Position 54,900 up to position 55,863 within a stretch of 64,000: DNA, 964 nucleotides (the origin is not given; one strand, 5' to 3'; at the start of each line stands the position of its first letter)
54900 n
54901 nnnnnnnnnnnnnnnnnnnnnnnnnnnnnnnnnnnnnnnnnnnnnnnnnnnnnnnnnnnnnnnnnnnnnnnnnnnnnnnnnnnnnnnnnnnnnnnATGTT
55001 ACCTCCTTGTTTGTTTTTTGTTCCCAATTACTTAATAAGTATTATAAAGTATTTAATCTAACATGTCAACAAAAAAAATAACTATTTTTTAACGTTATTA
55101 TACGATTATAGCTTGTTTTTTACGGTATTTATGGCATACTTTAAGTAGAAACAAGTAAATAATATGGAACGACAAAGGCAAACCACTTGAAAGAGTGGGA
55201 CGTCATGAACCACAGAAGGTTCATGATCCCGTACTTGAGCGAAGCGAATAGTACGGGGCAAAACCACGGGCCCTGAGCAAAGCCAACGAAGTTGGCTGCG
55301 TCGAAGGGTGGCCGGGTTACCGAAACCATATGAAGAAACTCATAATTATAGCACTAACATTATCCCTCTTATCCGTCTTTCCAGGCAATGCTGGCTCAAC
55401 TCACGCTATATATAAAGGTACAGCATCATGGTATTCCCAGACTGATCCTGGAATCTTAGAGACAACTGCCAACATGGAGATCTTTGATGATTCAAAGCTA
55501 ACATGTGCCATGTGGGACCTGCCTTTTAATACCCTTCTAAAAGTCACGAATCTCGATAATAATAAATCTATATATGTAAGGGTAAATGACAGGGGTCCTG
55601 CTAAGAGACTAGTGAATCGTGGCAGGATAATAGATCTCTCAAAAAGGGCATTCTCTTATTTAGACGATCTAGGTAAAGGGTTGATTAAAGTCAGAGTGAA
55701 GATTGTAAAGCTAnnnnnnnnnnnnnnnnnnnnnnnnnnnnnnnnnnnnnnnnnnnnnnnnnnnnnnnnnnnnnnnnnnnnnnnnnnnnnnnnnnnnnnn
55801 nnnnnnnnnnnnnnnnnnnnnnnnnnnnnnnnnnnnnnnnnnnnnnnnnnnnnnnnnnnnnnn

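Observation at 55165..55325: c-di-GMP-I (GEMM) riboswitch candidate controlling an RlpA-like DPBB protein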

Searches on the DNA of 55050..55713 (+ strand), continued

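Call 45: search_with_rna_model(model_id=R1, sources=[L007, L008, L009, L010, L011, L012, L013, L014, L015, L016, L017, L018, L019, L020, L021, L022, L023, L024, L025, L026, L027, L028, L029, L030, L031, L032, L033, L034, L035, L036, L037, L038, L039, L040, L041, L042, L043, L044, L045, L046, L047, L048, L049, L050, L051, L052, L053, L054, L055, L056, L057, L058, L059, L060, L061, L062, L063, L064, L065, L066, L067, L068, L069, L070, L071, L072, L073, L074, L075, L076, L077, L078, L079, L080, L081, L082, L083, L084, L085, L086], max_evalue=0.01)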
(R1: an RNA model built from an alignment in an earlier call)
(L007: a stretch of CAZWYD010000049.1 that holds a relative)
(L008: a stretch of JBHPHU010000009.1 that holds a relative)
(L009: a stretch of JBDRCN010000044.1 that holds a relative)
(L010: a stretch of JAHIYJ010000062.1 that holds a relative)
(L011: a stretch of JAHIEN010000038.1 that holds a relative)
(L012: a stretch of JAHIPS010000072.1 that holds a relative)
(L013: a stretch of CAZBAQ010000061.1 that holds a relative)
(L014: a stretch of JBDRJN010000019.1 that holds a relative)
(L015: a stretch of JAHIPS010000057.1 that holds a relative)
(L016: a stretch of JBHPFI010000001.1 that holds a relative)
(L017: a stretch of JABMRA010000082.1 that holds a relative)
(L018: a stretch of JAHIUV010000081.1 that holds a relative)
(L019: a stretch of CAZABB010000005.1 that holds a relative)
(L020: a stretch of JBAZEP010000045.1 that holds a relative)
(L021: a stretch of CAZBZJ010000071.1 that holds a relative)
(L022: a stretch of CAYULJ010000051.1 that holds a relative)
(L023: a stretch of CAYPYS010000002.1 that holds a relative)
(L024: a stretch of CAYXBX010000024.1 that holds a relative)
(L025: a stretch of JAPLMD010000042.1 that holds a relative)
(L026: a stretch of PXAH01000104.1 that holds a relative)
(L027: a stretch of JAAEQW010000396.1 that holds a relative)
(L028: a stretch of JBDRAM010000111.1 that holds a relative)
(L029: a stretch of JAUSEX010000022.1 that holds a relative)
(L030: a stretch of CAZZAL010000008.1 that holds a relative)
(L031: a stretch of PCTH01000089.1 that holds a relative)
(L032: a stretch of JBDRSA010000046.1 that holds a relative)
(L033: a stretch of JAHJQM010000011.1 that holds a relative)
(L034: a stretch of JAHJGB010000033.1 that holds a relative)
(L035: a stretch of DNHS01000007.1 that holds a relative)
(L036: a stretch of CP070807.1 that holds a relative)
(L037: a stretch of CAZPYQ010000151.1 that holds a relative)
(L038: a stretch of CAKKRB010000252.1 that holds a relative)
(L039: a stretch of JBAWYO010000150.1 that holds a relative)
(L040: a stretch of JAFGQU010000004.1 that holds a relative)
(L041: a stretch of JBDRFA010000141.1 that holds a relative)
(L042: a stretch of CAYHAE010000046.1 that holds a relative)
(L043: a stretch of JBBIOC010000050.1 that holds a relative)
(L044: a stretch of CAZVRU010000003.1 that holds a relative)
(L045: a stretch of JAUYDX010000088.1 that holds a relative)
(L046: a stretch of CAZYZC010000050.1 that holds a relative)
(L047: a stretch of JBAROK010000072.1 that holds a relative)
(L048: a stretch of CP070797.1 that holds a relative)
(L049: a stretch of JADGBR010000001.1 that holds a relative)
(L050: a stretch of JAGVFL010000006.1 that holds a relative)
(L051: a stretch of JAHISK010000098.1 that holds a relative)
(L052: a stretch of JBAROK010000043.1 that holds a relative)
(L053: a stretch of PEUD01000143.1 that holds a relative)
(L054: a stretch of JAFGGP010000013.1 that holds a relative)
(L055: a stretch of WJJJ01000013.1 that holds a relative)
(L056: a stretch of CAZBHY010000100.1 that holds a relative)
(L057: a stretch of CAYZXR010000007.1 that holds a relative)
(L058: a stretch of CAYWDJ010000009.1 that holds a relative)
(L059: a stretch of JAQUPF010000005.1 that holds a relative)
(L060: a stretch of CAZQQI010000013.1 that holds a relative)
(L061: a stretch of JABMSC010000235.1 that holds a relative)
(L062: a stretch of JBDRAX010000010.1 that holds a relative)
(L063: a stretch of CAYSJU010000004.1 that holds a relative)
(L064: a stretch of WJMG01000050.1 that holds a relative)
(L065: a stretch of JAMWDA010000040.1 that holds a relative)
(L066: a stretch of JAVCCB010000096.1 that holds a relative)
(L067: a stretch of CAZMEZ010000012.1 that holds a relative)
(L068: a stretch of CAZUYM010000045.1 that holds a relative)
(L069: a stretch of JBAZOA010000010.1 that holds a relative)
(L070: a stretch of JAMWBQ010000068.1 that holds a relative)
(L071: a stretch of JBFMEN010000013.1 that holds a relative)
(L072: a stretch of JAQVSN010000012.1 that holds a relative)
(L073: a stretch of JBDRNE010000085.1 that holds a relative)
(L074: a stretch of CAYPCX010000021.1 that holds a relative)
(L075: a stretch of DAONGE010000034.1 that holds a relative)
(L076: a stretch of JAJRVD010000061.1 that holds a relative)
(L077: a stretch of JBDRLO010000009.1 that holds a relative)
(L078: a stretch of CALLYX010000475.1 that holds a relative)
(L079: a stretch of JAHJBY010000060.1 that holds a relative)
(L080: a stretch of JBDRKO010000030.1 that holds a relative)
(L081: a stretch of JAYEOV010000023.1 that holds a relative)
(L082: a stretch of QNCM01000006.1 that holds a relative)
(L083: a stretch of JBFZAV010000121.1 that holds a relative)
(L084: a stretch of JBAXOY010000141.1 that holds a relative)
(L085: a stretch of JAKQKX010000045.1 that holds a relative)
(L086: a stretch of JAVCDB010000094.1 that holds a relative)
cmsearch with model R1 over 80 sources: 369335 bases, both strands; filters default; matches with E-value up to 0.01: 36.
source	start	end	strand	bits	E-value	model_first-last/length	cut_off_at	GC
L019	2310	2439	+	65.2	1.6e-13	1-103/103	no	0.52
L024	2172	2310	+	57.2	1.4e-11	1-103/103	no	0.55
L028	2358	2501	+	54.4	6.5e-11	1-103/103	no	0.54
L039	2157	2314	+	50.8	4.9e-10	1-103/103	no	0.58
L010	2352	2452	+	48.3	1.9e-09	1-103/103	no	0.49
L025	2327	2422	+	47.9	2.4e-09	1-103/103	no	0.53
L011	1898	1998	+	47.8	2.5e-09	1-103/103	no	0.5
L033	2358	2447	+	47.4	3.1e-09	1-103/103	no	0.49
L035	2357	2446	+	47.4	3.1e-09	1-103/103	no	0.49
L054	2299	2416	+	46.2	6.2e-09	1-103/103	no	0.53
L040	2340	2427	+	46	6.8e-09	1-103/103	no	0.52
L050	1916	2011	+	46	7e-09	1-103/103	no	0.51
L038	423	528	+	45.9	7.4e-09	1-103/103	no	0.53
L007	2412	2498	+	45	1.2e-08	1-103/103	no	0.51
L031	2134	2224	+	43.5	2.8e-08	1-103/103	no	0.48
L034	514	604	+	43.5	2.8e-08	1-103/103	no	0.51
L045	2333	2423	+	43.5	2.8e-08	1-103/103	no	0.51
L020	1327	1417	+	43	3.6e-08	1-103/103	no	0.53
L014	2352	2444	+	41.7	7.7e-08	1-103/103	no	0.45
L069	2279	2382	+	41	1.2e-07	1-103/103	no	0.57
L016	2352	2443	+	40.9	1.2e-07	1-103/103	no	0.53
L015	2349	2448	+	39.3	2.9e-07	1-103/103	no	0.5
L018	2351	2441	+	39.1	3.2e-07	1-103/103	no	0.48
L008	2394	2498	+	38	6.1e-07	1-103/103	no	0.5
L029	1581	1671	+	37.7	7.3e-07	1-103/103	no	0.48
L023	2336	2425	+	36.2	1.6e-06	1-103/103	no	0.53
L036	606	725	+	33.6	6.9e-06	1-103/103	no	0.46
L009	295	389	+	33.3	8.5e-06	1-103/103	no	0.44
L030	2356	2437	+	30.7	3.5e-05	1-103/103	no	0.49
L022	2340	2430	+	29.7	6.2e-05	1-103/103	no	0.56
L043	2286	2401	+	29.2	8.2e-05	1-103/103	no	0.53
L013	2334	2448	+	27.4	0.00022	1-103/103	no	0.5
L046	1235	1317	+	27.1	0.00026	1-103/103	no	0.47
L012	2355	2448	+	26.6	0.00035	1-103/103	no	0.55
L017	2283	2382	+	26.4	0.0004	1-103/103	no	0.5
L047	1759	1848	+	23.8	0.0017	1-103/103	no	0.54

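Call 50: search_rna_families(sources=[L144, L028, L024], threshold=gathering, show_alignments=3)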
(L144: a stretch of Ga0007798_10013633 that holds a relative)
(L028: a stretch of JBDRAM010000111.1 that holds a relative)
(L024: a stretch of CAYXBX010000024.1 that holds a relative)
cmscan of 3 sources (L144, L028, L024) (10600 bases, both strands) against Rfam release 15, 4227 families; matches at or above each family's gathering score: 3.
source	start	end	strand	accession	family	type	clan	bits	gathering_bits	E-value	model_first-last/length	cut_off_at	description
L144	1677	1817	-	RF01051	c-di-GMP-I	Cis-reg; riboswitch;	CL00126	56.7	35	3.2e-09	1-87/87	no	c-di-GMP-I riboswitch aptamer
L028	2358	2498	+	RF01051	c-di-GMP-I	Cis-reg; riboswitch;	CL00126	48.6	35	3.2e-07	1-87/87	no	c-di-GMP-I riboswitch aptamer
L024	2172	2307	+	RF01051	c-di-GMP-I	Cis-reg; riboswitch;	CL00126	40.7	35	2.6e-05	1-87/87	no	c-di-GMP-I riboswitch aptamer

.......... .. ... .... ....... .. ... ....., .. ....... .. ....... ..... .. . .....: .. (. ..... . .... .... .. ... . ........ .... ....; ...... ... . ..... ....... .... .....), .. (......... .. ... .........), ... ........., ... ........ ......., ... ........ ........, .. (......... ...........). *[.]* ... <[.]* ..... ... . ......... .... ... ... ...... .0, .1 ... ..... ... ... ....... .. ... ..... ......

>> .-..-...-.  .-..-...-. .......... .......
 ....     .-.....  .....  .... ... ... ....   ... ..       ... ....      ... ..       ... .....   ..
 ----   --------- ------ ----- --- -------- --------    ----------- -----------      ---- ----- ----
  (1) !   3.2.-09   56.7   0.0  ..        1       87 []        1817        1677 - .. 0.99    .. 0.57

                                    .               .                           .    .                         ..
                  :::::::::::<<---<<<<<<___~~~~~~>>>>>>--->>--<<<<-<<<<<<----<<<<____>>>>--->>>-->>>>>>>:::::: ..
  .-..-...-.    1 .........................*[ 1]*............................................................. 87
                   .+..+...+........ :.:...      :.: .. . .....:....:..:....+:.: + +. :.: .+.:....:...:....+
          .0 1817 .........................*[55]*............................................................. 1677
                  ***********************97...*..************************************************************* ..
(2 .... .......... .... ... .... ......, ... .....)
